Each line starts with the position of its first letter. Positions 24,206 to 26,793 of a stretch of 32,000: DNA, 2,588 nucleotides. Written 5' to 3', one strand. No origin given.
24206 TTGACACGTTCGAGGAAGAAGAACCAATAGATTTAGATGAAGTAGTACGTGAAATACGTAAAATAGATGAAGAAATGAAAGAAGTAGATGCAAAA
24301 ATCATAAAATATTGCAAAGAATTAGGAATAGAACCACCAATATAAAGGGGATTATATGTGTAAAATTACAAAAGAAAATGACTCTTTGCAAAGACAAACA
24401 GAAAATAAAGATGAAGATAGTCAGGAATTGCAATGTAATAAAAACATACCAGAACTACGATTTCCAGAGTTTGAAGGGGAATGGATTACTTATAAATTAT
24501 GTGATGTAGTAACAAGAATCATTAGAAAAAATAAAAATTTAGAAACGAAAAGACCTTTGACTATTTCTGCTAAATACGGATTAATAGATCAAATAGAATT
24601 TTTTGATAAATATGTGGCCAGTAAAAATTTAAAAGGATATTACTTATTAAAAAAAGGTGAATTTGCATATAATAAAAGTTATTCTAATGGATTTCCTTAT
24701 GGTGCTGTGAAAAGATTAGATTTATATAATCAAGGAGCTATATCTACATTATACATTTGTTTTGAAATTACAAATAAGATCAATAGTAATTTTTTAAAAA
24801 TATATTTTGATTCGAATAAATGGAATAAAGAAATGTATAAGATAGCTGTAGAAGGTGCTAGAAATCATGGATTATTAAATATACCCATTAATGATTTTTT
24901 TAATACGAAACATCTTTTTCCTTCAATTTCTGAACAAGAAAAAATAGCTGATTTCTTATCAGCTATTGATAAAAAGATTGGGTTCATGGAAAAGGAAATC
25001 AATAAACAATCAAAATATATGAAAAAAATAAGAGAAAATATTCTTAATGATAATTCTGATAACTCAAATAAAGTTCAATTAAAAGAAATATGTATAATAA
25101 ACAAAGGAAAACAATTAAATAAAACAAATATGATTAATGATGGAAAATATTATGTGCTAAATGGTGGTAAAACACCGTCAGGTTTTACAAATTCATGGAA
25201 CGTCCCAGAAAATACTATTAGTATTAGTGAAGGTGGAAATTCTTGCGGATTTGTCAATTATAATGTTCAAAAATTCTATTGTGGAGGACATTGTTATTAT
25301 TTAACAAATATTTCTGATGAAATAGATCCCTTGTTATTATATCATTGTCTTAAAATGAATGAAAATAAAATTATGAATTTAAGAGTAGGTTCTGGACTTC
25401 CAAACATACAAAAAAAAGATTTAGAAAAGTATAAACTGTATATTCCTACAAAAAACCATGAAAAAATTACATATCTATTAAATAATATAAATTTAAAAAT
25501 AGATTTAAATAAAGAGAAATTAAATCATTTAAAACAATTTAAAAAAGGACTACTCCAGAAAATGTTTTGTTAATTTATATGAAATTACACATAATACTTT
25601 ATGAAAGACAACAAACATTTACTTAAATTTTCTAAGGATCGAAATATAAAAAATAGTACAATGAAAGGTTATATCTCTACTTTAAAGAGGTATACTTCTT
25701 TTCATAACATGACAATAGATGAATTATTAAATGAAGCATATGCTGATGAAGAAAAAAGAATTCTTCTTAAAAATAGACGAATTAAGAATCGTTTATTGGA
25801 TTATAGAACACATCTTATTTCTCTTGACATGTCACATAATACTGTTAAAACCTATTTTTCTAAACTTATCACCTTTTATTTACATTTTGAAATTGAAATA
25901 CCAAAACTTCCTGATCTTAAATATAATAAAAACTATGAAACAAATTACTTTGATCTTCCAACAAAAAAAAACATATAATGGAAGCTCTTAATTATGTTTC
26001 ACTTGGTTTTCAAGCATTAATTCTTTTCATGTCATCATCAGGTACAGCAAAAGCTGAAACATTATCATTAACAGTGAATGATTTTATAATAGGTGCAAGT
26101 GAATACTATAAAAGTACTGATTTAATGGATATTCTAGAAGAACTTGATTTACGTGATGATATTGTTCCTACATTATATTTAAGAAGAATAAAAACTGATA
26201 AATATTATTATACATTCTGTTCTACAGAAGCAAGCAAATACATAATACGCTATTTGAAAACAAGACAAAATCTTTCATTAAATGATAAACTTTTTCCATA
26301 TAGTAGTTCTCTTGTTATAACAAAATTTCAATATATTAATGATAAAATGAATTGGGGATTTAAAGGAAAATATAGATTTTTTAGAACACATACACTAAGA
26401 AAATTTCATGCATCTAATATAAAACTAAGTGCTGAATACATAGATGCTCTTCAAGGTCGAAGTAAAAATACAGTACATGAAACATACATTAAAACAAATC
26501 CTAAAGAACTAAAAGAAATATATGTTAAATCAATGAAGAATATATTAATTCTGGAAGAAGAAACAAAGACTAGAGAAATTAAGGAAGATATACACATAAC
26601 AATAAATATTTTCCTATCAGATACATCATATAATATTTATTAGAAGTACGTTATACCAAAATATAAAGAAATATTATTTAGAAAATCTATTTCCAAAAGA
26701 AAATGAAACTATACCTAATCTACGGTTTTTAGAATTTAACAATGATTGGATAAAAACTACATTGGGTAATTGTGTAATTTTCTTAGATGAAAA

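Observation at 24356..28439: Recombinase-driven hsdS inversion shufflon in an archaeal Type I R-M locus (three predicted specificities)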

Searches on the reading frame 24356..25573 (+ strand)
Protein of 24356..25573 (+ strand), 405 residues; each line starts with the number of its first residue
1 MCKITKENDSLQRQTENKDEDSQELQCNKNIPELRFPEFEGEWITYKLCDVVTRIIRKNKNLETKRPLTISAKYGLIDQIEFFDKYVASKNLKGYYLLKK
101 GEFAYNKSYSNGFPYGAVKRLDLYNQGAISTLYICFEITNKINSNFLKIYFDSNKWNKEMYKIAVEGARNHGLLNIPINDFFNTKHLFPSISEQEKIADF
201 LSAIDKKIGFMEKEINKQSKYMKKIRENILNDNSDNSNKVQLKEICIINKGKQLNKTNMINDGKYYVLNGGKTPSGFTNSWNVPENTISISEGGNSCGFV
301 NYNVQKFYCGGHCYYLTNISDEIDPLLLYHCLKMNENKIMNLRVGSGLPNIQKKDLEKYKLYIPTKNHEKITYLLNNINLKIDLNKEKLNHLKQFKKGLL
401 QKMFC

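Call 3: search_protein_families(library=pfam, proteins=[window:24356-25573:+], max_evalue=0.01)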
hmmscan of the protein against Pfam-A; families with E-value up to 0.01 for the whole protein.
window:24356-25573:+ (405 aa): 1 family
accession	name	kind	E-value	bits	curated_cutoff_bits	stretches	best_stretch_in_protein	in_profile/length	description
PF01420.25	Methylase_S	-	2.1e-24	87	22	1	236-394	3-168/168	Type I restriction modification DNA specificity domain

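Call 13: find_encoding_contigs(protein=window:24428-25573:+, flank=10000, max_places=10)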
Protein window:24428-25573:+ (381 aa): 6 contigs read that carry it; 6 places shown.
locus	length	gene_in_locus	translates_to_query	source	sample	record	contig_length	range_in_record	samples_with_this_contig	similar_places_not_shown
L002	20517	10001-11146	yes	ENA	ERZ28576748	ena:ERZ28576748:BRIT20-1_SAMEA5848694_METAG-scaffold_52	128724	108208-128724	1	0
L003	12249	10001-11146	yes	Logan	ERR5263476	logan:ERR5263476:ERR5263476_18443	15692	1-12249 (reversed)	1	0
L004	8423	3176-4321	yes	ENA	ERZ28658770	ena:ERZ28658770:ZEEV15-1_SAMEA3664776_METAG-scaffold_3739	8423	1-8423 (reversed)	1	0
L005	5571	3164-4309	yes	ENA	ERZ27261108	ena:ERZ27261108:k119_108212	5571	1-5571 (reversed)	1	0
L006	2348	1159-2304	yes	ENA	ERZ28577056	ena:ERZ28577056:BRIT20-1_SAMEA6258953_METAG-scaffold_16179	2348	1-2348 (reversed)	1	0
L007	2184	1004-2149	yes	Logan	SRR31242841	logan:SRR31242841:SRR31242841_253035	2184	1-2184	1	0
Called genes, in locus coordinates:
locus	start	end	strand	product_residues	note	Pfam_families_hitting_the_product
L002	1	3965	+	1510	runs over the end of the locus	PF13506:Glyco_transf_21 (faint), PF00535:Glycos_transf_2, PF13641:Glyco_tranf_2_3, PF04765:TOD1_MUCI70, PF00535:Glycos_transf_2, PF13641:Glyco_tranf_2_3 (weak), PF13439:Glyco_transf_4, PF00534:Glycos_transf_1 (weak), +1 more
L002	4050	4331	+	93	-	-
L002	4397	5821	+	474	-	PF13522:GATase_6, PF13537:GATase_7, PF00733:Asn_synthase, PF24167:DUF7411, PF00733:Asn_synthase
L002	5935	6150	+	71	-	-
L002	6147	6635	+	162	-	PF26798:ACT_10 (weak)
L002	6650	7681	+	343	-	PF00208:ELFV_dehydrog, PF03447:NAD_binding_3, PF00742:Homoserine_dh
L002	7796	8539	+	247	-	PF08719:NADAR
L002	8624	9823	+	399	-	PF01676:Metalloenzyme, PF10143:PhosphMutase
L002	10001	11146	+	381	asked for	PF01420:Methylase_S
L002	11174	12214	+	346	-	-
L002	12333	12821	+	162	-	PF01420:Methylase_S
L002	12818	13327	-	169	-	PF01420:Methylase_S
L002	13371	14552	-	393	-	-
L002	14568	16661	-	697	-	PF07693:KAP_NTPase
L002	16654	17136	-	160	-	-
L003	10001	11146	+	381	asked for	PF01420:Methylase_S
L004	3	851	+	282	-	?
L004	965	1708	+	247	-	PF08719:NADAR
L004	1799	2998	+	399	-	PF01676:Metalloenzyme, PF10143:PhosphMutase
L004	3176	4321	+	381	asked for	PF01420:Methylase_S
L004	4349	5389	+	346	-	-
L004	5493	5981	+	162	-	PF01420:Methylase_S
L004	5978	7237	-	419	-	PF01420:Methylase_S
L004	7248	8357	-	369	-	PF02384:N6_Mtase, PF05175:MTS, PF07669:Eco57I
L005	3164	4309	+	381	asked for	PF01420:Methylase_S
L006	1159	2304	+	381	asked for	PF01420:Methylase_S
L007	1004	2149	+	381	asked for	PF01420:Methylase_S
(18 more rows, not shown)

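Call 37: search_protein_families(library=ncbifam, proteins=[window:24356-25573:+], max_evalue=0.1)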
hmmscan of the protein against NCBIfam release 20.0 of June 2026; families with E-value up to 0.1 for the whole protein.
window:24356-25573:+ (405 aa): 2 families
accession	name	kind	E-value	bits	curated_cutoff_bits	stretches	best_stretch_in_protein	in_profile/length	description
TIGR02903.1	spore_lon_C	equivalog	0.055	12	678.8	1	141-258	25-139/615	Lon family ATP-dependent protease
NF046114.1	DA_rpt_lmo1799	equivalog_domain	0.088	12.4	200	0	101-178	64-139/227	Lmo1799 family Asp-Ala repeat surface protein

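Call 57: list_cluster_members(proteins=[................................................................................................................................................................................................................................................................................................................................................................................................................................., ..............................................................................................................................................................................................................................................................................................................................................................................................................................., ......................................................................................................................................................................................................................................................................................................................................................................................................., L004:5978-7237:-])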
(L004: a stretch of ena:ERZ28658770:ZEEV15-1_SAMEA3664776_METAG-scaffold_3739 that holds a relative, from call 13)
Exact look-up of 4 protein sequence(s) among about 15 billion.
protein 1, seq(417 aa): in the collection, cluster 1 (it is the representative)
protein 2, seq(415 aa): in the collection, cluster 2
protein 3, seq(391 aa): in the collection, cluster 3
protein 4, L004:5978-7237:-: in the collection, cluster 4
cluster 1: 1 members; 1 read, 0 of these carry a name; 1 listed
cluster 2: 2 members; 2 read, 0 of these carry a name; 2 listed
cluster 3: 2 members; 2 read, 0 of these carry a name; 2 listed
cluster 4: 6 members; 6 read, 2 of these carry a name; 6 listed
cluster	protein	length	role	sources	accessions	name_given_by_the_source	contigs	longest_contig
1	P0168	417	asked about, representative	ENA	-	-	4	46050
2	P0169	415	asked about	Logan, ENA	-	-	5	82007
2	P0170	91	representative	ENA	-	-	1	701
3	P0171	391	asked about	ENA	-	-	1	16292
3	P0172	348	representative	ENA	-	-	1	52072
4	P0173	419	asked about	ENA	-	-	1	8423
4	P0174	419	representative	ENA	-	-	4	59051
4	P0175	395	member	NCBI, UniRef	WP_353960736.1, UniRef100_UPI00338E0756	restriction endonuclease subunit S [uncultured Methanosphaera sp.] | restriction endonuclease subunit S n=1 Tax=uncultured Methanosphaera sp. TaxID=262501 ...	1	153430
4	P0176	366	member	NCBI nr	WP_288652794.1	restriction endonuclease subunit S [uncultured Methanosphaera sp.]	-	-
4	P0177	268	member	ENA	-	-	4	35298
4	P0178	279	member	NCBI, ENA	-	-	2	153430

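Call 58: find_encoding_contigs(protein=P0168, flank=8000, max_places=6)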
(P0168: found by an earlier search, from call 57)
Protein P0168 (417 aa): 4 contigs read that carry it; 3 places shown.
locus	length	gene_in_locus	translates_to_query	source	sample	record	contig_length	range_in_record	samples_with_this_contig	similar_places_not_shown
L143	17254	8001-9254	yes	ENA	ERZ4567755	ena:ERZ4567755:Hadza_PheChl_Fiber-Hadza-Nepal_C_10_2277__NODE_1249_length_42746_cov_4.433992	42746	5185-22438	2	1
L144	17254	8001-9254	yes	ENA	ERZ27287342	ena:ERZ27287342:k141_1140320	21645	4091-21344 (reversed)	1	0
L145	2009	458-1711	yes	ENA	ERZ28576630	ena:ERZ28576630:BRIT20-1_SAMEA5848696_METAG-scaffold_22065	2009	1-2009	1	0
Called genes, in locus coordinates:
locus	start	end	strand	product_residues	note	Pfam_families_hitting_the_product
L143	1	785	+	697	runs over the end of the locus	PF07693:KAP_NTPase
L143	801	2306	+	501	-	-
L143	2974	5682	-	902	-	PF04313:HSDR_N, PF04851:ResIII, PF18766:SWI2_SNF2, PF22679:T1R_D3-like, PF12008:EcoR124_C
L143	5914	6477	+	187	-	PF01420:Methylase_S (weak)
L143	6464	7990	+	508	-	PF12161:HsdM_N, PF02384:N6_Mtase, PF05175:MTS, PF07669:Eco57I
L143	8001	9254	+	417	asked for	PF01420:Methylase_S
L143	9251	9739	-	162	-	PF01420:Methylase_S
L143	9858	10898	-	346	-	-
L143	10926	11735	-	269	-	PF01420:Methylase_S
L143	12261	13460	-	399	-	PF01676:Metalloenzyme, PF10143:PhosphMutase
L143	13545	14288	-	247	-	PF08719:NADAR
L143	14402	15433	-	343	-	PF00208:ELFV_dehydrog, PF03447:NAD_binding_3, PF00742:Homoserine_dh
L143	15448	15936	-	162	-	PF26798:ACT_10 (weak)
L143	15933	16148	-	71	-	-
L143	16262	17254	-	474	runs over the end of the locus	PF13522:GATase_6, PF13537:GATase_7, PF00733:Asn_synthase, PF24167:DUF7411, PF00733:Asn_synthase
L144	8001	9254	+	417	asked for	PF01420:Methylase_S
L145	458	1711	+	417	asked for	PF01420:Methylase_S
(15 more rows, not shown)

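Call 59: find_encoding_contigs(protein=P0169, flank=8000, max_places=6)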
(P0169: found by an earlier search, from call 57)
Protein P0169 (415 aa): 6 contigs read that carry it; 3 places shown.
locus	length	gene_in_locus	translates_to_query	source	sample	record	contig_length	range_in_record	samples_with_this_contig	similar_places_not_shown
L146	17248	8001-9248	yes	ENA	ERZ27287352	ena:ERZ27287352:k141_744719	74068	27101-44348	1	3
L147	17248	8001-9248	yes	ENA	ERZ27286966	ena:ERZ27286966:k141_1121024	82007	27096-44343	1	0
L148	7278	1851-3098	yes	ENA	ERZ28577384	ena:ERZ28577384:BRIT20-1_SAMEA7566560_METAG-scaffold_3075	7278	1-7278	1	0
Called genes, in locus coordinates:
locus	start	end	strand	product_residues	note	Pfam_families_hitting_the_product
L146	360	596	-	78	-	PF09954:DUF2188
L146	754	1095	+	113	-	PF12844:HTH_19, PF13560:HTH_31, PF01381:HTH_3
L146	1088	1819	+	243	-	PF06114:Peptidase_M78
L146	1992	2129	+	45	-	-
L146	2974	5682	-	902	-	PF04313:HSDR_N, PF04851:ResIII, PF18766:SWI2_SNF2, PF22679:T1R_D3-like, PF12008:EcoR124_C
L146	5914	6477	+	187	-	PF01420:Methylase_S (weak)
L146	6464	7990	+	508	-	PF12161:HsdM_N, PF02384:N6_Mtase, PF05175:MTS, PF07669:Eco57I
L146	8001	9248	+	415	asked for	PF01420:Methylase_S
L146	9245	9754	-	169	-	PF01420:Methylase_S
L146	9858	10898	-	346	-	-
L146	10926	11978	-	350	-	PF01420:Methylase_S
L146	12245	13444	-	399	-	PF01676:Metalloenzyme, PF10143:PhosphMutase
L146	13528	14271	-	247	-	PF08719:NADAR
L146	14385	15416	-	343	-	PF00208:ELFV_dehydrog, PF03447:NAD_binding_3, PF00742:Homoserine_dh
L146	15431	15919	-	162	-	PF26798:ACT_10 (weak)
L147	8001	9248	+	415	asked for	PF01420:Methylase_S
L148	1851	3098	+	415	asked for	PF01420:Methylase_S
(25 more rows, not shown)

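Call 60: find_encoding_contigs(protein=P0171, flank=8000, max_places=6)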
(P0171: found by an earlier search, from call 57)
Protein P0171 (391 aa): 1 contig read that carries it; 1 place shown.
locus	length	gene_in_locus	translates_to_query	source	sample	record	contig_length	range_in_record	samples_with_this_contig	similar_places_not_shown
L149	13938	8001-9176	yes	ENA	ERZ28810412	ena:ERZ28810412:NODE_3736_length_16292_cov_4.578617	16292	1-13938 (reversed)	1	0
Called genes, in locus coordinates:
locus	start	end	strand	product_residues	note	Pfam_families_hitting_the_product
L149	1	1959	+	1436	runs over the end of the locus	?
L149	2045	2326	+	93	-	-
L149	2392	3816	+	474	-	PF13522:GATase_6, PF13537:GATase_7, PF00733:Asn_synthase, PF24167:DUF7411, PF00733:Asn_synthase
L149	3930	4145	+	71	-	-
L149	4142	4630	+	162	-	PF26798:ACT_10 (weak)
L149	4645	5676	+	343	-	PF00208:ELFV_dehydrog, PF03447:NAD_binding_3, PF00742:Homoserine_dh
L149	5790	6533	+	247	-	PF08719:NADAR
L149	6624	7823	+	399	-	PF01676:Metalloenzyme, PF10143:PhosphMutase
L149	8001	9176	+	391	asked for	PF01420:Methylase_S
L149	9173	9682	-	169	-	PF01420:Methylase_S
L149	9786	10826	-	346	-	-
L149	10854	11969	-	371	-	PF01420:Methylase_S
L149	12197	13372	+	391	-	PF22679:T1R_D3-like, PF12008:EcoR124_C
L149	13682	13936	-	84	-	?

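Call 71: search_protein_families(library=padloc, proteins=[window:24356-25573:+], max_evalue=0.001)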
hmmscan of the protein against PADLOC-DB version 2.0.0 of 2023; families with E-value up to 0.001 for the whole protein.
window:24356-25573:+ (405 aa): 62 families (the best 25 are shown)
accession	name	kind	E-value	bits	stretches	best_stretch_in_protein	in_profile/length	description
PDLC03087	Specificity_I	-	4.8e-74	247.8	2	3-220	183-400/418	Type I specificity subunit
PDLC03178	Specificity_I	-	3.9e-51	172.7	2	29-217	6-185/411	Type I specificity subunit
PDLC03165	Specificity_I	-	4.4e-51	172.6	1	28-404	6-410/411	Type I specificity subunit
PDLC03124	Specificity_I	-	1.3e-48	165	2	28-217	4-197/413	Type I specificity subunit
PDLC03190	Specificity_I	-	1.7e-45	153.8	1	46-217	197-368/389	Type I specificity subunit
PDLC03146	Specificity_I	-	1e-36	125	2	29-213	8-187/420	Type I specificity subunit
PDLC03078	Specificity_I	-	1.6e-34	118.1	1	28-404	3-418/419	Type I specificity subunit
PDLC03101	Specificity_I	-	6.4e-30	103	2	233-404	231-400/411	Type I specificity subunit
PDLC04137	mad5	-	5.5e-28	96.3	1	127-401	88-391/392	mads_5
PDLC03185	Specificity_I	-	6.3e-25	86.3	2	29-218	206-395/408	Type I specificity subunit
PDLC03064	Specificity_I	-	8.1e-25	85.9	2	28-217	4-193/409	Type I specificity subunit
PDLC03074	Specificity_I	-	4e-22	77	1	26-404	10-400/408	Type I specificity subunit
PDLC03118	Specificity_I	-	1.6e-21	75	2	28-215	199-387/416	Type I specificity subunit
PDLC03068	Specificity_I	-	2e-21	74.6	2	240-402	228-389/403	Type I specificity subunit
PDLC03099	Specificity_I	-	2e-21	74.6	2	238-404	6-169/405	Type I specificity subunit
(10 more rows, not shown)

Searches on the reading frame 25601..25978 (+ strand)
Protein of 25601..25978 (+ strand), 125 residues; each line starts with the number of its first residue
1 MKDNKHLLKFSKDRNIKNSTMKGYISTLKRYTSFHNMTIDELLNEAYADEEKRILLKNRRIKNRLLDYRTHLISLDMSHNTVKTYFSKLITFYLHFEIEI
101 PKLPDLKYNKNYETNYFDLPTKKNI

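Call 3: search_protein_families(library=pfam, proteins=[window:25601-25978:+], max_evalue=0.01)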
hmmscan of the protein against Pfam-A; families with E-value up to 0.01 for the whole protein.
window:25601-25978:+ (125 aa): 3 families
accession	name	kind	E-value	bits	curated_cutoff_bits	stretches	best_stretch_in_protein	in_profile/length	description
PF13495.12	Phage_int_SAM_4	-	0.00022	22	27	0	12-42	10-41/85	Phage integrase, N-terminal SAM-like domain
PF02899.23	Phage_int_SAM_1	-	0.0044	17.7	22.3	0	75-106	12-43/83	Phage integrase, N-terminal SAM-like domain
PF13102.12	Phage_int_SAM_5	-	0.0049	17.6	22.3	0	15-93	16-79/98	Phage integrase SAM-like domain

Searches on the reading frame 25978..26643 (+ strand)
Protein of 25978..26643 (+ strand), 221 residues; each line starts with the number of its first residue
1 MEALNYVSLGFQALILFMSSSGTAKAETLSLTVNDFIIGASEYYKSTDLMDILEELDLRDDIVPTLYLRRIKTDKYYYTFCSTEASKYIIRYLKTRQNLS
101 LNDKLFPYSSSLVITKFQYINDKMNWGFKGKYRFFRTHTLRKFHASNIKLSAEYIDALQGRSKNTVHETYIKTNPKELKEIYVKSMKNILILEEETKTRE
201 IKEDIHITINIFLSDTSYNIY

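Call 3: search_protein_families(library=pfam, proteins=[window:25978-26643:+], max_evalue=0.01)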
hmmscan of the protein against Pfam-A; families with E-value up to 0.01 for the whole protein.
window:25978-26643:+ (221 aa): 0 families

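Call 32: find_encoding_contigs(protein=window:25978-26643:+, flank=6000, max_places=8)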
Protein window:25978-26643:+ (221 aa): 7 contigs read that carry it; 6 places shown.
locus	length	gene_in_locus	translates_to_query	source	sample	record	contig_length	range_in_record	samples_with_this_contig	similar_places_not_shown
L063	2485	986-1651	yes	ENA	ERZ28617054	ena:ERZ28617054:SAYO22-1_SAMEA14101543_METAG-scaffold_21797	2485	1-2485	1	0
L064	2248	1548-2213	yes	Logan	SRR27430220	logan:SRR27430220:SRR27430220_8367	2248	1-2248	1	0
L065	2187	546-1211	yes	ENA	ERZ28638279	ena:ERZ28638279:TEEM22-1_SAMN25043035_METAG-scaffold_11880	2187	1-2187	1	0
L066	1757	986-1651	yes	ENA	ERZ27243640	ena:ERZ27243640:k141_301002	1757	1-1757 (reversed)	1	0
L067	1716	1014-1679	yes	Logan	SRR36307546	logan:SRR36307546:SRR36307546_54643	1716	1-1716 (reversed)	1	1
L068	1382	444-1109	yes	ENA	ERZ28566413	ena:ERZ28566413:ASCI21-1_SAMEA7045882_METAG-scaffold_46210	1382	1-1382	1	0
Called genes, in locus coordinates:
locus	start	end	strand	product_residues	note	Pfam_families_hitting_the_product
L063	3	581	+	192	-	?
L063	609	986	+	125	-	-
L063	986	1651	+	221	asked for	-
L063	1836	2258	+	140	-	PF01420:Methylase_S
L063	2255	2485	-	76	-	?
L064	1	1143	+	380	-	?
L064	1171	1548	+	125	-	-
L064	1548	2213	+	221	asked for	-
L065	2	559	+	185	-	?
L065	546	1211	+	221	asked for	-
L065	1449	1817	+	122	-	PF01420:Methylase_S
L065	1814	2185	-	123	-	?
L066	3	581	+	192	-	?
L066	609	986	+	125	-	-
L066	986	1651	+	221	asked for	-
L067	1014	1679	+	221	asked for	-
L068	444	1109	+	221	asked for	-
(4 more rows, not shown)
